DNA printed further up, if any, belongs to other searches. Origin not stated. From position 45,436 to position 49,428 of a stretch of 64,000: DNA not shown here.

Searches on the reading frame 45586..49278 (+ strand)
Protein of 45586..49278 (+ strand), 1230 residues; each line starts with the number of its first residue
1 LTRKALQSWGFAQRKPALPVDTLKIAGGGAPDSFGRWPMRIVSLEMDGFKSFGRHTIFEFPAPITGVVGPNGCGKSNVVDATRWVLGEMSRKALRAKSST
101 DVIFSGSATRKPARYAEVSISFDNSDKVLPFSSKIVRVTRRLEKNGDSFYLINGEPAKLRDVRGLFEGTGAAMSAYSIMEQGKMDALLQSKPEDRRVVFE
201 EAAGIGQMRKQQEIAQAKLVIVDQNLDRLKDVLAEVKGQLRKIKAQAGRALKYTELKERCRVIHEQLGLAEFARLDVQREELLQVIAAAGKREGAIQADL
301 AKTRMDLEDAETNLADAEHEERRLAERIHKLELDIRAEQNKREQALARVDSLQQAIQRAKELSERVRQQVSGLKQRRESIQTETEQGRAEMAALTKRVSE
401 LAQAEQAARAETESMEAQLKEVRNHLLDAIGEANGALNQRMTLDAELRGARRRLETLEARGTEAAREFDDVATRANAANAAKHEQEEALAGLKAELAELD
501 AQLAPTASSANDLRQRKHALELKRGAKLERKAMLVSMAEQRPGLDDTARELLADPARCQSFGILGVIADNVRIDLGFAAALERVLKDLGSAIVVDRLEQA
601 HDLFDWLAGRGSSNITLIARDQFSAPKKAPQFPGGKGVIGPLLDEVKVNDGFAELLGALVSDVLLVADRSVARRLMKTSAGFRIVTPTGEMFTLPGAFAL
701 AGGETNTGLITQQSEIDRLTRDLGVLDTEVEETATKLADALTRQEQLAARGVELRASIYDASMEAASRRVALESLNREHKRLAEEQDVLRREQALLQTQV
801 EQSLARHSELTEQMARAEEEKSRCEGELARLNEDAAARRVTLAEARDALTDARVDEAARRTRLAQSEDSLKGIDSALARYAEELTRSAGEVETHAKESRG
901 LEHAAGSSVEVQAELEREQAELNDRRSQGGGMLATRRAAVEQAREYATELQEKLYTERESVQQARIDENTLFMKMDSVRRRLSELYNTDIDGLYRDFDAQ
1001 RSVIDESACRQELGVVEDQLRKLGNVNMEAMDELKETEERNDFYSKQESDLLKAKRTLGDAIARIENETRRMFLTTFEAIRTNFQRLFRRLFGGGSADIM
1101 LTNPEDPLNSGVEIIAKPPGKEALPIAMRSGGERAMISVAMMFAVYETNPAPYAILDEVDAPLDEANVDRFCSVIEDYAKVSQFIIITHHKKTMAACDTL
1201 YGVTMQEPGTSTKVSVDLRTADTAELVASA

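Call 87: search_protein_families(library=pfam, proteins=[window:45586-49278:+], max_evalue=0.00001)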
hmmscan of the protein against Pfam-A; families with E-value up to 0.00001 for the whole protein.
window:45586-49278:+ (1230 aa): 5 families
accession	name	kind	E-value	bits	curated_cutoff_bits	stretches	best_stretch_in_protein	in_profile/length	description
PF02463.25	SMC_N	-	1.4e-60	204.9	40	1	41-1211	2-219/220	RecF/RecN/SMC N terminal domain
PF06470.18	SMC_hinge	-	4.1e-14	53.4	22.5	1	562-675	3-115/116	SMC proteins Flexible Hinge Domain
PF13476.12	AAA_23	-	8.4e-12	46.6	27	1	43-267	1-155/201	AAA domain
PF13175.12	AAA_15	-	2.7e-07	31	32.1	0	39-441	1-264/374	AAA ATPase domain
PF13304.12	AAA_21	-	9.6e-07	29.6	27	0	64-162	1-119/304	AAA domain, putative AbiEii toxin, Type IV TA system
